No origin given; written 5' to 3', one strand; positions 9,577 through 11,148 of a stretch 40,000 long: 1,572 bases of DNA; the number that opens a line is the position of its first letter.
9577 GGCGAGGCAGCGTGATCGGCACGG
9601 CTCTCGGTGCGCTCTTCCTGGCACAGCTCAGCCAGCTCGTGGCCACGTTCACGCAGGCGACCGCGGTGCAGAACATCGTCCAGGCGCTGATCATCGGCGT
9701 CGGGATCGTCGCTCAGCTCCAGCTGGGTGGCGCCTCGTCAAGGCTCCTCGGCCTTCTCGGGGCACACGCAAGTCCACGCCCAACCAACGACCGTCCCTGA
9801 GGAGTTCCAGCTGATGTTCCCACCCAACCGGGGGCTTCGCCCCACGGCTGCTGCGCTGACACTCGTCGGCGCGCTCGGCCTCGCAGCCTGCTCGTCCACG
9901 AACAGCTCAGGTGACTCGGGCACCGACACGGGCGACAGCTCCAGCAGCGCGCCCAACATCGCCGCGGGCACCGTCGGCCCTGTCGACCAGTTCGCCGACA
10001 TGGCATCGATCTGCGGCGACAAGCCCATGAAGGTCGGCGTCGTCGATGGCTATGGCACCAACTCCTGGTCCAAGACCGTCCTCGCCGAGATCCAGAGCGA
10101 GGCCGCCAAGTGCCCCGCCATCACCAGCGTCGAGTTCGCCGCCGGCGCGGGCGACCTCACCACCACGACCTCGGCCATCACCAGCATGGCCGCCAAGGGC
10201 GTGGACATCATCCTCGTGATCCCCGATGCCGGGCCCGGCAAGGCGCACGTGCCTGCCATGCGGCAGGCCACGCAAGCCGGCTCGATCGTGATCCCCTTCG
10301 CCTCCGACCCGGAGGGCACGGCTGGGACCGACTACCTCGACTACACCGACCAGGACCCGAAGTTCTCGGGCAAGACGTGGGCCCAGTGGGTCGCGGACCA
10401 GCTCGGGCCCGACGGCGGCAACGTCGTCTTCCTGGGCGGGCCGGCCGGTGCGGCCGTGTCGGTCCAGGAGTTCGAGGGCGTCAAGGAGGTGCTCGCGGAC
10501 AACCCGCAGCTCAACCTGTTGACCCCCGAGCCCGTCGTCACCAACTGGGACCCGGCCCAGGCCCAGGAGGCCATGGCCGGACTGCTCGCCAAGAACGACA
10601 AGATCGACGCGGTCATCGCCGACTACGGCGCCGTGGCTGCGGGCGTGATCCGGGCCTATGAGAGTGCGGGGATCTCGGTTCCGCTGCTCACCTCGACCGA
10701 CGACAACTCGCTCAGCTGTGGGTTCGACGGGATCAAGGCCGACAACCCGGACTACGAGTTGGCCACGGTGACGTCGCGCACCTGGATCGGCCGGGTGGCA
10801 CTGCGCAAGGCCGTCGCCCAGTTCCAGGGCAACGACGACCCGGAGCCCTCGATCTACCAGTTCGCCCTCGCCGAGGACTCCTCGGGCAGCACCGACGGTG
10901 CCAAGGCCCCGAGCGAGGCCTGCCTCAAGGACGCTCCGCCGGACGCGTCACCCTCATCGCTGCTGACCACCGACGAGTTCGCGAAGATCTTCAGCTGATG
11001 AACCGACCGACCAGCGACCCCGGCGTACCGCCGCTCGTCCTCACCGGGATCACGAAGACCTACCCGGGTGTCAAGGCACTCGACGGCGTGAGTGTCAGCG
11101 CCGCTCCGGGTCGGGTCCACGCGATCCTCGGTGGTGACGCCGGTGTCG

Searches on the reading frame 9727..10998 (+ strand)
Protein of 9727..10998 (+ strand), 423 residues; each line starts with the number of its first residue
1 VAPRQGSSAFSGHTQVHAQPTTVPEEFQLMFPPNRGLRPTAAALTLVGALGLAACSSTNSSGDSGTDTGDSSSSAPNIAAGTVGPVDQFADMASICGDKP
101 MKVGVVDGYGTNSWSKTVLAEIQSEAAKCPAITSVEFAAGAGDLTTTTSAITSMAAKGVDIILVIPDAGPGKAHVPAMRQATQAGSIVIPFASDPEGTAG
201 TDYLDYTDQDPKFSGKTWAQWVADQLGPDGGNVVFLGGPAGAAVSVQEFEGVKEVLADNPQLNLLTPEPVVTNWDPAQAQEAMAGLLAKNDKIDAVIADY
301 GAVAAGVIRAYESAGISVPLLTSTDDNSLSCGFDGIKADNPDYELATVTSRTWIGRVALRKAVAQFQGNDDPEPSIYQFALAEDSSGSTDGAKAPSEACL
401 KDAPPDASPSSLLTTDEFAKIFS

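Call 46: search_protein_families(library=pfam, proteins=[window:9727-10998:+])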
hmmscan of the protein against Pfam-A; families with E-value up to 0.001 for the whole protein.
window:9727-10998:+ (423 aa): 2 families
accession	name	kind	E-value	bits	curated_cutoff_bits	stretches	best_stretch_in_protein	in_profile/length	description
PF13407.12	Peripla_BP_4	-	2e-32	113.2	35.1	1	105-368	3-256/258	Periplasmic binding protein domain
PF13377.12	Peripla_BP_3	-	0.00033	21.2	26.5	0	265-374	42-153/167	Periplasmic binding protein-like domain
